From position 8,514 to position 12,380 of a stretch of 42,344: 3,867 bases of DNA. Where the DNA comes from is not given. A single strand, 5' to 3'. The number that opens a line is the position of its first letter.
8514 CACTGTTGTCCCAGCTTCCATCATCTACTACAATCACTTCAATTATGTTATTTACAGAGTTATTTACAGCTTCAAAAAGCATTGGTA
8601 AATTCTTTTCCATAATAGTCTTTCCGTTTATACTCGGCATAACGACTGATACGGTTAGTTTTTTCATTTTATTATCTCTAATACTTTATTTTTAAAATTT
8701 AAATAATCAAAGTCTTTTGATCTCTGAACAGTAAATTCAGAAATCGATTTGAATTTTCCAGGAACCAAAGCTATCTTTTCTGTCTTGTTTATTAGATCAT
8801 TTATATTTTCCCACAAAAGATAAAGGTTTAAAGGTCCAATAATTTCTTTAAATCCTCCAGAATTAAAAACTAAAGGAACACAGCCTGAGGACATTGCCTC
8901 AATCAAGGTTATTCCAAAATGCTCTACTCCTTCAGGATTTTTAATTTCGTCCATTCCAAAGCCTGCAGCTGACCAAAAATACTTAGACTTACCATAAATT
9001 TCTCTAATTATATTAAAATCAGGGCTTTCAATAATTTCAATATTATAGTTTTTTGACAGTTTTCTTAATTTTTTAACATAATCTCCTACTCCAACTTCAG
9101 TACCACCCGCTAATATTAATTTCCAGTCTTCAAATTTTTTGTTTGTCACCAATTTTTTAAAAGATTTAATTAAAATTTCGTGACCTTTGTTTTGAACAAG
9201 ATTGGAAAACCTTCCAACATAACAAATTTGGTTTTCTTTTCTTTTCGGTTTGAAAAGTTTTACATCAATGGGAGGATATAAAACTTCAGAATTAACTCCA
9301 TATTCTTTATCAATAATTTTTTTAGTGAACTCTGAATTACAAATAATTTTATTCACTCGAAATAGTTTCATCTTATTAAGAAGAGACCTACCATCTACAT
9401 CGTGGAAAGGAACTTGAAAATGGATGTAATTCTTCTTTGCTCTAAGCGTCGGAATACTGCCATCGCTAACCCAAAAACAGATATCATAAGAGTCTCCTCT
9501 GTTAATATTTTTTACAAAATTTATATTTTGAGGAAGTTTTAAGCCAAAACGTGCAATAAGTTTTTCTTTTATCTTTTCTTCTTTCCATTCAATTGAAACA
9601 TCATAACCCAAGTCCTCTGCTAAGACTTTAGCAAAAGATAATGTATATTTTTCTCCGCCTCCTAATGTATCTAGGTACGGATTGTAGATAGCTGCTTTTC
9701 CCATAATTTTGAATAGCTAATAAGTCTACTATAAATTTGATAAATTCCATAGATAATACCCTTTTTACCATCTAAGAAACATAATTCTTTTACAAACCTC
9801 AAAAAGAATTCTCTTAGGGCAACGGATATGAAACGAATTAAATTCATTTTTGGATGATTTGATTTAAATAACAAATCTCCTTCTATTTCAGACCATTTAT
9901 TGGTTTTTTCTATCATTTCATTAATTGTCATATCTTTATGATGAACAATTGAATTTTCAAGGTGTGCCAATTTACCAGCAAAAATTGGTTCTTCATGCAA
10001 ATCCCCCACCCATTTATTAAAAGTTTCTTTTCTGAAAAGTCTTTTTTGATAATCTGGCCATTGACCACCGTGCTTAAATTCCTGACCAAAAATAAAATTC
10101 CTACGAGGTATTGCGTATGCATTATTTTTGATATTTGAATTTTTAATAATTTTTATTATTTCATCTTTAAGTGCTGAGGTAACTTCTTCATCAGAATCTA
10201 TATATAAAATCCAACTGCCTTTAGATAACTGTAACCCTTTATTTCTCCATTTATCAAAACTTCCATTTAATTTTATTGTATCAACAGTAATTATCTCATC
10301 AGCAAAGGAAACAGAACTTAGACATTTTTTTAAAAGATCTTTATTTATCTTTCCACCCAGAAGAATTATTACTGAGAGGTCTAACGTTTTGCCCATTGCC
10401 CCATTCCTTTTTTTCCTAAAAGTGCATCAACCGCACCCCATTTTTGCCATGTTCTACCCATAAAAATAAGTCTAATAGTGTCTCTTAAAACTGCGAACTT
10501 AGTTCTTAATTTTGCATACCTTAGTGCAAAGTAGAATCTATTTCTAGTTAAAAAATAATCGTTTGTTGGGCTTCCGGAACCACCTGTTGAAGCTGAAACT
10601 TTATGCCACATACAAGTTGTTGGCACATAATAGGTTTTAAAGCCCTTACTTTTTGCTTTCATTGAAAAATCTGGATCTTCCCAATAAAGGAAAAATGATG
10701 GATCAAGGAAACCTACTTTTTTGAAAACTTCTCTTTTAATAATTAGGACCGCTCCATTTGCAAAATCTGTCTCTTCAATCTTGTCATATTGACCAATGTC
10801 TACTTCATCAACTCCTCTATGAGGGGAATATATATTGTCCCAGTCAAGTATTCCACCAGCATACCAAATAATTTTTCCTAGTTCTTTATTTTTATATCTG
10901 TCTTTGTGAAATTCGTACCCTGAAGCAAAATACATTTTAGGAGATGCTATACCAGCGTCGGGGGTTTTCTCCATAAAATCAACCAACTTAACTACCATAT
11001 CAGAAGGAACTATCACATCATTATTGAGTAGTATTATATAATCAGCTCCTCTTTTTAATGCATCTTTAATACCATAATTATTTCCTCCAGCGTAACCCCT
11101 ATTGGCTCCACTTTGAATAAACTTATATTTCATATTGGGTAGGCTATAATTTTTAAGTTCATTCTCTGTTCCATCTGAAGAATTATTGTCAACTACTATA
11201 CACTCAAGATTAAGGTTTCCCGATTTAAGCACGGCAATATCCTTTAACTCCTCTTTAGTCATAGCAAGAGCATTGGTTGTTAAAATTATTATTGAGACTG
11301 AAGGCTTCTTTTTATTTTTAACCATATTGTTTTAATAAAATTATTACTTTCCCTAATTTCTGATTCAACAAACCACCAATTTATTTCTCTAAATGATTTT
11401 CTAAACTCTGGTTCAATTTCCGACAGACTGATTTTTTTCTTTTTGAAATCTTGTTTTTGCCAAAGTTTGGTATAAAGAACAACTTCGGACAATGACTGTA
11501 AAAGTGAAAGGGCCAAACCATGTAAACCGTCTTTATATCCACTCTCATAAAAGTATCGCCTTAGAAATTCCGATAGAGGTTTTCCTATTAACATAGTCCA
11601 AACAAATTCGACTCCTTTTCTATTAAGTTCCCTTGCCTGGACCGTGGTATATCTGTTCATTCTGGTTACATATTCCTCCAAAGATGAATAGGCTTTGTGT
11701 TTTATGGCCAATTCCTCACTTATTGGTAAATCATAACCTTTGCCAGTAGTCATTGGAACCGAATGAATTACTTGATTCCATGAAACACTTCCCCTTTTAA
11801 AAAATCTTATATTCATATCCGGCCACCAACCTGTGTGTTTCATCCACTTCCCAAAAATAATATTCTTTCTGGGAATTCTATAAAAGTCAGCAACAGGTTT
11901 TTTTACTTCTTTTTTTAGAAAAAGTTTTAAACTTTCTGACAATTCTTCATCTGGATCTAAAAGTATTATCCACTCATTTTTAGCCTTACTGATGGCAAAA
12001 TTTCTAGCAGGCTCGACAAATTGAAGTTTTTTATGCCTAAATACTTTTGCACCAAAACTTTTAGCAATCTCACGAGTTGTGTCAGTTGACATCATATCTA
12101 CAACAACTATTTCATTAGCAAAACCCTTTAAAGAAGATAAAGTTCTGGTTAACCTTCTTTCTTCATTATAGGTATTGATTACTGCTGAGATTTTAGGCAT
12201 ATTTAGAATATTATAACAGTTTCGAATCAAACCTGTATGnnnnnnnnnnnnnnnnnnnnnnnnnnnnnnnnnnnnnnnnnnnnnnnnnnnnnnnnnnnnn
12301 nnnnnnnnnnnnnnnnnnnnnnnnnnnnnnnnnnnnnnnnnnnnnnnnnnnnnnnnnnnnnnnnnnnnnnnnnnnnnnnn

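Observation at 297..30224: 30-kb glycosylation locus: 20 of ~28 genes are glycosyltransferases, 11 of them GT-C-like, with no visible priming enzyme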

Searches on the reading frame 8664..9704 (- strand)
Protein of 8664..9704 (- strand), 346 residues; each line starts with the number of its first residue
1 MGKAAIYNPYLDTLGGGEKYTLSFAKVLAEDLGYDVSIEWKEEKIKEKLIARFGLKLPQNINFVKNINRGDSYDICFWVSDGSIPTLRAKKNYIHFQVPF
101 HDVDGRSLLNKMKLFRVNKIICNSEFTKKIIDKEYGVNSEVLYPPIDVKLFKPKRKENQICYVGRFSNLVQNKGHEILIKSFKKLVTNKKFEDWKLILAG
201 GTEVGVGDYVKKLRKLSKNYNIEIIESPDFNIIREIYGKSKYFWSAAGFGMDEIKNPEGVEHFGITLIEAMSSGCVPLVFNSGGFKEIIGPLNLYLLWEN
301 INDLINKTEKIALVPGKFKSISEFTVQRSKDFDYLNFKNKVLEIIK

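Call 4: search_protein_families(library=pfam, proteins=[window:8664-9704:-], max_evalue=0.01)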
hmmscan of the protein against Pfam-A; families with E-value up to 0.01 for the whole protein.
window:8664-9704:- (346 aa): 3 families
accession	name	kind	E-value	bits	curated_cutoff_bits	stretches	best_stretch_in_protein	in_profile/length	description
PF00534.26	Glycos_transf_1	-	4.3e-18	65.9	26.4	1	154-292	12-134/172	Glycosyl transferases group 1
PF13692.12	Glyco_trans_1_4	-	8.3e-12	46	27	1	158-308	2-136/142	Glycosyl transferases group 1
PF13439.12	Glyco_transf_4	-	8.4e-06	26.4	28.5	1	15-149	2-169/170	Glycosyltransferase Family 4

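Call 70: search_protein_families(library=ncbifam, proteins=[window:8664-9704:-], max_evalue=0.0001)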
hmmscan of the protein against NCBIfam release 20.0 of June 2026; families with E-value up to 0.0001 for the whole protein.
window:8664-9704:- (346 aa): 7 families
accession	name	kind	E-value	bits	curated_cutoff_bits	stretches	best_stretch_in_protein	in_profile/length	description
TIGR02095.1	glgA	subfamily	2.9e-07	29.5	328.45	1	158-292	295-410/477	glycogen/starch synthase, ADP-glucose type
NF038298.1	EPS_HpsO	equivalog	2.6e-06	26.5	575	1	146-328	178-366/388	hormogonium polysaccharide biosynthesis glycosyltransferase HpsO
NF001898.0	PRK00654.1-1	equivalog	1.9e-05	23.5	603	1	157-293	290-411/477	glycogen synthase GlgA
TIGR04157.1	glyco_rSAM_CFB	subfamily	3.8e-05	22.9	400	0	155-218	225-278/406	TIGR04157 family glycosyltransferase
NF041876.1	EPS_EpsE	equivalog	4.9e-05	22.7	400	0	128-289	186-334/389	exopolysaccharide biosynthesis GT4 family glycosyltransferase EpsE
NF010698.0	PRK14098.1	equivalog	5.9e-05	21.9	754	1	158-289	305-420/489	starch synthase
NF001900.0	PRK00654.1-3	equivalog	9.3e-05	21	509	0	162-288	274-385/481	glycogen synthase GlgA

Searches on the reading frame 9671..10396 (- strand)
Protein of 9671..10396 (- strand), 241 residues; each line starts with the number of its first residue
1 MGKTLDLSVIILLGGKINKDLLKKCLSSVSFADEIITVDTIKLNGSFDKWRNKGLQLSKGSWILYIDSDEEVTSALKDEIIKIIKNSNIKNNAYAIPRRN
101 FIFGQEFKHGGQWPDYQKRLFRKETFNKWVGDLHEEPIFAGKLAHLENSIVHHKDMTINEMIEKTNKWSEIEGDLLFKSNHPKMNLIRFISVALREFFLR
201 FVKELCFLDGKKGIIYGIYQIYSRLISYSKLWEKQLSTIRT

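Call 4: search_protein_families(library=pfam, proteins=[window:9671-10396:-], max_evalue=0.01)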
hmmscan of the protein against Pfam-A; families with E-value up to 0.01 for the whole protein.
window:9671-10396:- (241 aa): 1 family
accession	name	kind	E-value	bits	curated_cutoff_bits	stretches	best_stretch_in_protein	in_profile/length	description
PF00535.33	Glycos_transf_2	-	6.4e-05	23.4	23.3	1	44-127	63-148/168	Glycosyl transferase family 2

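Call 13: search_protein_families(library=ncbifam, proteins=[window:9671-10396:-], max_evalue=0.01)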
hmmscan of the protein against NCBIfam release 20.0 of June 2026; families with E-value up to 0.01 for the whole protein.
window:9671-10396:- (241 aa): 3 families
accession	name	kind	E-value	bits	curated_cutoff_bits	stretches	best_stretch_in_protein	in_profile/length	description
NF047683.1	TeichurnBiosyTuaG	equivalog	0.00027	20.6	400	1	18-86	45-113/252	teichuronic acid biosynthesis protein TuaG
TIGR04195.1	S_glycosyl_SunS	equivalog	0.0037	16.1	350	1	45-142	117-207/421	SunS family peptide S-glycosyltransferase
NF007482.0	PRK10073.1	equivalog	0.0086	15.1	423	0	43-89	69-115/334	glycosyltransferase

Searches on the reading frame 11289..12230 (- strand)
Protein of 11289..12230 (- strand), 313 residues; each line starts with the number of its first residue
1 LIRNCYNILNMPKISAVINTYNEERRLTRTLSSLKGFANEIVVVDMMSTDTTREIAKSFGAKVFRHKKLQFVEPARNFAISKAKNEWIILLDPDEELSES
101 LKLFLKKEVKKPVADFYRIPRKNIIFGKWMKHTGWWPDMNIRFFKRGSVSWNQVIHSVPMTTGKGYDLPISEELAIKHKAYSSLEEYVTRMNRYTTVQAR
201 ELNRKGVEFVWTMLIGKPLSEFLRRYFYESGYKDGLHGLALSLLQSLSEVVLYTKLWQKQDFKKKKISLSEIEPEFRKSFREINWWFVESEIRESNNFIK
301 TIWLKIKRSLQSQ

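Call 4: search_protein_families(library=pfam, proteins=[window:11289-12230:-], max_evalue=0.01)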
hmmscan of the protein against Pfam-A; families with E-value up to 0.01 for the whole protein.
window:11289-12230:- (313 aa): 2 families
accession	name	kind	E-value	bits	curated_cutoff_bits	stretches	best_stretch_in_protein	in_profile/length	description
PF00535.33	Glycos_transf_2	-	6.1e-20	72.2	23.3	1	15-156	1-150/168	Glycosyl transferase family 2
PF13704.12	Glyco_tranf_2_4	-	0.00032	21.6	27.5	1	22-95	2-82/98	Glycosyl transferase family 2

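Call 70: search_protein_families(library=ncbifam, proteins=[window:11289-12230:-], max_evalue=0.0001)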
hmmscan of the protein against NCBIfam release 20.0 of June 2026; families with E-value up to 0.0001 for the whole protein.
window:11289-12230:- (313 aa): 12 families
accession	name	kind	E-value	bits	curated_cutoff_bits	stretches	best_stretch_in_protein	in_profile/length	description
TIGR04195.1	S_glycosyl_SunS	equivalog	5.4e-16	58.4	350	1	6-200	51-243/421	SunS family peptide S-glycosyltransferase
TIGR04283.1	glyco_like_mftF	equivalog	1.2e-10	41.4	182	1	14-113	1-104/221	TIGR04283 family arsenosugar biosynthesis glycosyltransferase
NF038302.1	EPS_HpsE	equivalog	4.4e-08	32.4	300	1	14-95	3-97/307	hormogonium polysaccharide biosynthesis glycosyltransferase HpsE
NF010496.0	PRK13915.1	equivalog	4e-07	29.4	262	1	11-68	30-93/307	glucosyl-3-phosphoglycerate synthase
NF007482.0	PRK10073.1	equivalog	4e-07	29.3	423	1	11-100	5-101/334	glycosyltransferase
NF047683.1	TeichurnBiosyTuaG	equivalog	7.4e-07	29.1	400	1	11-98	5-100/252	teichuronic acid biosynthesis protein TuaG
TIGR04182.1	glyco_TIGR04182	equivalog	1.6e-06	27.7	325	1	14-95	2-83/293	S-layer glycoprotein N-glycosyltransferase AglJ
NF050050.1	ProtGlycPglI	equivalog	3.2e-06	26.7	500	1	11-107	1-107/306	GalNAc(5)-diNAcBac-PP-undecaprenol beta-1,3-glucosyltransferase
NF041875.1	EPS_EpsD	equivalog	6e-06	25.9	370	1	14-99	1-94/325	exopolysaccharide biosynthesis glycosyltransferase EpsD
NF038299.1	EPS_HpsN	equivalog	9.9e-06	24.7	425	1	12-100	1-97/317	hormogonium polysaccharide biosynthesis glycosyltransferase HpsN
TIGR03965.1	mycofact_glyco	equivalog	2e-05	23.7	280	1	11-94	73-164/467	mycofactocin biosynthesis glycosyltransferase MftF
TIGR03937.1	PgaC_IcaA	equivalog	8.9e-05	21.6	422.3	0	9-109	42-150/407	poly-beta-1,6-N-acetyl-D-glucosamine synthase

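Call 91: search_solved_structures(query=window:11289-12230:-, max_evalue=0.01)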
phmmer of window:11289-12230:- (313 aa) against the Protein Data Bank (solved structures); distinct sequences matched with E-value up to 0.01: 9.
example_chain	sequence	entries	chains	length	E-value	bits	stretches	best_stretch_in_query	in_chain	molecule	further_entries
22ao_A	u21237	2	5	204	5.4e-17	65.2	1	12-201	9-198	GmaR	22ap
7msp_A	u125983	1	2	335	2.4e-13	53.2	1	9-218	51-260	SPbeta prophage-derived glycosyltransferase SunS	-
7msn_A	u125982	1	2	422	4.1e-13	52.5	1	9-218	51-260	SPbeta prophage-derived glycosyltransferase SunS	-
7msk_A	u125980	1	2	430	6.4e-09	38.7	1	11-183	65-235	Glyco_trans_2-like domain-containing protein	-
5tze_C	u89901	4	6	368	0.0001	24.9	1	13-99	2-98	Glycosyl transferase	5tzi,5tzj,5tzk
5tz8_A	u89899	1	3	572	0.00017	24.2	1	13-99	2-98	Glycosyl transferase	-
5mlz_A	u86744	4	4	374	0.002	20.7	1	11-95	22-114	Dolichol monophosphate mannose synthase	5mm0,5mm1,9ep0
6p61_A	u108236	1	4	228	0.0022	20.5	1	7-102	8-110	Glycosyltransferase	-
6h1j_A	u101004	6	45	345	0.0043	19.6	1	10-100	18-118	Probable ss-1,3-N-acetylglucosaminyltransferase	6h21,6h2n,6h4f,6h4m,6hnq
